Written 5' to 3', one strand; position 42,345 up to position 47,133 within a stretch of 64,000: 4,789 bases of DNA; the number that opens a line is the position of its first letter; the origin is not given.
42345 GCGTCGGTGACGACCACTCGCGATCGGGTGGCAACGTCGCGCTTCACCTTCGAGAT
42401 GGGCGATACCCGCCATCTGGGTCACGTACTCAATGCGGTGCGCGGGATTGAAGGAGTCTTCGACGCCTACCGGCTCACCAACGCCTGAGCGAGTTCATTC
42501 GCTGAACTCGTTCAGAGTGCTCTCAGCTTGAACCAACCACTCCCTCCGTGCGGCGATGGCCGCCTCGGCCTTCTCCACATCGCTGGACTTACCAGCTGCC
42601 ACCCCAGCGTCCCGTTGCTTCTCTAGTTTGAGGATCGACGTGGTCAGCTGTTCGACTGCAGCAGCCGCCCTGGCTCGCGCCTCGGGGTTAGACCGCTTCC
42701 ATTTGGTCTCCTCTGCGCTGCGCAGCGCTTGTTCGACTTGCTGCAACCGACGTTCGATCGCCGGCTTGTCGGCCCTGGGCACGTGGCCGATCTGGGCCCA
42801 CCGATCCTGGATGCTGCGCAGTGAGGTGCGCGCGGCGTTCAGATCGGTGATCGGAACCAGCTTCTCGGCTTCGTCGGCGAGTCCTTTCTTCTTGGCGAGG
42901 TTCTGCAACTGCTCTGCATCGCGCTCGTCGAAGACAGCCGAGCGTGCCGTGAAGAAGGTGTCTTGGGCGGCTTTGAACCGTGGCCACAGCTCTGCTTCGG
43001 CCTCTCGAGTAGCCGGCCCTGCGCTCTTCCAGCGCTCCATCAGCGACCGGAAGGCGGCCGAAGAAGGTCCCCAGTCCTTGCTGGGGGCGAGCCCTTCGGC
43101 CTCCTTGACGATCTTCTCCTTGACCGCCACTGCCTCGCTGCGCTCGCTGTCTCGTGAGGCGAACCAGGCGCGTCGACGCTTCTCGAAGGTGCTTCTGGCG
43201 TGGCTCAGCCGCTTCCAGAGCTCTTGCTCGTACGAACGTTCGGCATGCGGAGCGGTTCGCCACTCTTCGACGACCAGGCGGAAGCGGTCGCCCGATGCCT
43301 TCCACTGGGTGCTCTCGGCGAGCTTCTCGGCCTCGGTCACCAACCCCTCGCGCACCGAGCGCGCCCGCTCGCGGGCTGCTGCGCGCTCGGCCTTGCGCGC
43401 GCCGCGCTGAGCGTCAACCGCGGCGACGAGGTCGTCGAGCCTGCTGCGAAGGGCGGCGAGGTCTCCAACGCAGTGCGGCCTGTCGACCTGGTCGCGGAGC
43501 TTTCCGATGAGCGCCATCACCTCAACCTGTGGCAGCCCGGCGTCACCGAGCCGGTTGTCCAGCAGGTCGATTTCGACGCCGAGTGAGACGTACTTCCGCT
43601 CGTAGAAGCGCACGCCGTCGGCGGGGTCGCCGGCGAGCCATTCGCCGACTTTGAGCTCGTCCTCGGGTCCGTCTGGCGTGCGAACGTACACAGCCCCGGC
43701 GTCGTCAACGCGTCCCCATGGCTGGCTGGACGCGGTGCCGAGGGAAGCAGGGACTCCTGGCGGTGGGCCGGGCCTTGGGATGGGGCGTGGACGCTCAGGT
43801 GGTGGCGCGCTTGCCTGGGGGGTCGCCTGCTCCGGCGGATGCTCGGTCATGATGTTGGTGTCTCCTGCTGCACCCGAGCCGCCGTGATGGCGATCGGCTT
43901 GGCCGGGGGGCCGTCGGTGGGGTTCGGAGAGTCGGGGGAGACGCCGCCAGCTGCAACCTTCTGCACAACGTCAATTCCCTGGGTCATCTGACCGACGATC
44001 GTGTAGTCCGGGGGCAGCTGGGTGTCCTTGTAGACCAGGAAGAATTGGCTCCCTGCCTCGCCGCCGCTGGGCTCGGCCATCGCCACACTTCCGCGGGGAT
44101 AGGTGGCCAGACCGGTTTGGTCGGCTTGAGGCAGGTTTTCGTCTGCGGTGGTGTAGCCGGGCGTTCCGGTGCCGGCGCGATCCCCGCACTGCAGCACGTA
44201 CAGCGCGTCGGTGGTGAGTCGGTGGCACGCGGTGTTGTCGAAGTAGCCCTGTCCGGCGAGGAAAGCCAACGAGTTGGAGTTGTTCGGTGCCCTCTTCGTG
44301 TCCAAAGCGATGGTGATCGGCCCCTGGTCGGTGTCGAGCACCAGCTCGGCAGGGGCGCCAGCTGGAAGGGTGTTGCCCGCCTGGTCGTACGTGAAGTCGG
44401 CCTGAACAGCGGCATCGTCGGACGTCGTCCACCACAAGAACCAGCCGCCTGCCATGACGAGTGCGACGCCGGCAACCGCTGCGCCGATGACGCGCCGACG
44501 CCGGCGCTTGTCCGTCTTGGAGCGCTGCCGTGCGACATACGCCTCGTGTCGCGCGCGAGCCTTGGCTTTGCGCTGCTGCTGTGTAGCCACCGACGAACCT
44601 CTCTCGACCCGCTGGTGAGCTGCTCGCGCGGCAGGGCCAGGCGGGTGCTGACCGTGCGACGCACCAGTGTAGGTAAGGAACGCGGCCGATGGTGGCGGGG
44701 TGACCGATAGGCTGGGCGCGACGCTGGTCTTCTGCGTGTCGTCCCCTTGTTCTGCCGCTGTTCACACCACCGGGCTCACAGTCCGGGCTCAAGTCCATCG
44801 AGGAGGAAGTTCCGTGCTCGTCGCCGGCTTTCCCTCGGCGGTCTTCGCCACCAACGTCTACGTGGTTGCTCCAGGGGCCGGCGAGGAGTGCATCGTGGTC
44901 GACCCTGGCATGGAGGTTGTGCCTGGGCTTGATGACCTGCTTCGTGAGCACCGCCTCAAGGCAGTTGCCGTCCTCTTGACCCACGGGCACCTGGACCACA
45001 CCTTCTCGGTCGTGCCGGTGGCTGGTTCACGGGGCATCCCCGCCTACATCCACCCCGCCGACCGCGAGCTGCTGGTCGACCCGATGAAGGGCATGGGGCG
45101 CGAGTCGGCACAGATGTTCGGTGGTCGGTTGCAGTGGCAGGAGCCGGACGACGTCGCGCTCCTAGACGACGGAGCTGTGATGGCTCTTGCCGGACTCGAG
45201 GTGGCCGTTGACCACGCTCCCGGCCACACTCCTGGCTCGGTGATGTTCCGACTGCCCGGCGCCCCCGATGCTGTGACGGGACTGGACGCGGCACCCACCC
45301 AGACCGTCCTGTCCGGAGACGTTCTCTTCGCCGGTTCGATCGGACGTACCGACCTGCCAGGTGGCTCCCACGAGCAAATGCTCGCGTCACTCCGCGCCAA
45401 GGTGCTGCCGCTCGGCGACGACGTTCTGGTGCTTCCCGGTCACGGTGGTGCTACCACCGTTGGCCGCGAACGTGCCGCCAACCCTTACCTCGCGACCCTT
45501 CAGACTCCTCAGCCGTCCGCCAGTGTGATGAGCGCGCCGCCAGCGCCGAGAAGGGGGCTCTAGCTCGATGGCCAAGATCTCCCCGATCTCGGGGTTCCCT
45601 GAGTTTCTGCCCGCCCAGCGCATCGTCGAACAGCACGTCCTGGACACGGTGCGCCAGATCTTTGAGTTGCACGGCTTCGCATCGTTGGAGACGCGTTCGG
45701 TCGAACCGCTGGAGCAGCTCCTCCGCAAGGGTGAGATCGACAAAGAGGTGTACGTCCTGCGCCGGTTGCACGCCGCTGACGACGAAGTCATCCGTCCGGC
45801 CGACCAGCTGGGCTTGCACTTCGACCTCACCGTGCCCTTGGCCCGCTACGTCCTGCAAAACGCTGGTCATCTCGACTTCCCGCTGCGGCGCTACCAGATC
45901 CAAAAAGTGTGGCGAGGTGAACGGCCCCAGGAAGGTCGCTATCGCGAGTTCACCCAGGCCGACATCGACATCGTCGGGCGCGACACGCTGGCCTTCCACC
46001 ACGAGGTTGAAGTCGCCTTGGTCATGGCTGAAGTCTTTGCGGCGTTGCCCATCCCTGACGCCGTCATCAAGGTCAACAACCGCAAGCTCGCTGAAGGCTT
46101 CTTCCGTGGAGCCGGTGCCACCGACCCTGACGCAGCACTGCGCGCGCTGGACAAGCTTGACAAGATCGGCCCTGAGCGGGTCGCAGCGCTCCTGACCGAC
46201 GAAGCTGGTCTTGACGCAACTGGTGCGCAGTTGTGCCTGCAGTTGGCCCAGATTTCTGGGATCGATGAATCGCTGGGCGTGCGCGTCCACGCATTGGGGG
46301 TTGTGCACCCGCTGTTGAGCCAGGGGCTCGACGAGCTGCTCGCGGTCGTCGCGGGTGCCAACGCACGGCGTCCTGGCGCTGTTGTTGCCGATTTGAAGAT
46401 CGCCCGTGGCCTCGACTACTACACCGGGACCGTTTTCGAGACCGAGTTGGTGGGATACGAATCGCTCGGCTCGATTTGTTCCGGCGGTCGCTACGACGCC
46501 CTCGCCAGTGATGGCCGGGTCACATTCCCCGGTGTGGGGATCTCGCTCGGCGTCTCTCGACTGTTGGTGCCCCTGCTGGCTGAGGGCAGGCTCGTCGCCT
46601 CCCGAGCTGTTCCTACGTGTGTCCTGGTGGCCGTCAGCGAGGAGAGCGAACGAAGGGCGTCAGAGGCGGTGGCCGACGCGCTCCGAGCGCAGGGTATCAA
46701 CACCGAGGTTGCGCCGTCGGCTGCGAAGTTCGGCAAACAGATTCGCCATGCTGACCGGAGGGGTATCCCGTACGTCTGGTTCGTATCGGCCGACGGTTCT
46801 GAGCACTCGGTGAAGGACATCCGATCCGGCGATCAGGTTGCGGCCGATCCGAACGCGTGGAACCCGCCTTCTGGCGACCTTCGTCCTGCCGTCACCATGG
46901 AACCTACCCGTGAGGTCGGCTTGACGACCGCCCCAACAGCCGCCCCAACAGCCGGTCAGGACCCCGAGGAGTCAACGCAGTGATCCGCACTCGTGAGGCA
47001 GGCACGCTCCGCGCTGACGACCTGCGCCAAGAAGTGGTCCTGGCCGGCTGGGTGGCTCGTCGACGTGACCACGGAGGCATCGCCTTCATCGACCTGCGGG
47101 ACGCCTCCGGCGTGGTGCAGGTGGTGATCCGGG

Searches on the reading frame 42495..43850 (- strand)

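Call 24: search_protein_families(library=pfam, proteins=[window:42495-43850:-], max_evalue=0.001)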
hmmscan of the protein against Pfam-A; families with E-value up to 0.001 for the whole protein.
window:42495-43850:- (451 aa): 1 family
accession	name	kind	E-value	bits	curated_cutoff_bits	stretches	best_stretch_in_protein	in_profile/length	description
PF03993.17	DUF349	-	9.5e-55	183.3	23.9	3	287-359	1-74/75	Domain of Unknown Function (DUF349)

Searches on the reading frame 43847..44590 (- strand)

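Call 24: search_protein_families(library=pfam, proteins=[window:43847-44590:-], max_evalue=0.001)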
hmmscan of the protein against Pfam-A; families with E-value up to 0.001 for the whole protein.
window:43847-44590:- (247 aa): 1 family
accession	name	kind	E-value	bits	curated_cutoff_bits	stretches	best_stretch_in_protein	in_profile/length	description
PF00160.26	Pro_isomerase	-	1.4e-20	74.6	21.7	1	85-239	4-158/159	Cyclophilin type peptidyl-prolyl cis-trans isomerase/CLD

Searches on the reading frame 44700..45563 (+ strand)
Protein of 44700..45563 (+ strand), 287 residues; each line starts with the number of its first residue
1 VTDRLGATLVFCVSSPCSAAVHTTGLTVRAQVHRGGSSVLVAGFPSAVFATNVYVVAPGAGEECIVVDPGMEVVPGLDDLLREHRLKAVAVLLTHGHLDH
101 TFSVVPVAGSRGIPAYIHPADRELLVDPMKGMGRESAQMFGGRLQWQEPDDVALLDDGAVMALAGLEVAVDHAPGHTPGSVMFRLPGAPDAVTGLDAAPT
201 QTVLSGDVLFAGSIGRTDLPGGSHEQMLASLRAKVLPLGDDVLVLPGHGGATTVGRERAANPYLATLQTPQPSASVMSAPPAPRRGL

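Call 24: search_protein_families(library=pfam, proteins=[window:44700-45563:+], max_evalue=0.001)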
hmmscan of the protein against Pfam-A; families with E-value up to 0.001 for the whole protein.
window:44700-45563:+ (287 aa): 2 families
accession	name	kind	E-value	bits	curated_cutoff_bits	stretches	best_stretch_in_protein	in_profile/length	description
PF00753.33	Lactamase_B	-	1.4e-25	90.8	22.7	2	49-194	4-148/196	Metallo-beta-lactamase superfamily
PF12706.13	Lactamase_B_2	-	0.00028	21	27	1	65-149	3-90/200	Beta-lactamase superfamily domain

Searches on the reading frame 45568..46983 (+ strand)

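Call 24: search_protein_families(library=pfam, proteins=[window:45568-46983:+], max_evalue=0.001)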
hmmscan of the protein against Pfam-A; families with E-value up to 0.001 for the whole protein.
window:45568-46983:+ (471 aa): 3 families
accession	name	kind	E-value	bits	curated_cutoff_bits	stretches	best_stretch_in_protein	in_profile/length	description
PF13393.11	tRNA-synt_His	-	1.5e-28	100.4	25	1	9-332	1-308/308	Histidyl-tRNA synthetase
PF03129.25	HGTP_anticodon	-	1.1e-08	35.5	21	1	351-411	2-64/94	Anticodon binding domain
PF00587.30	tRNA-synt_2b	-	1.2e-05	25.9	29.3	1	103-174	34-108/179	tRNA synthetase class II core domain (G, H, P, S and T)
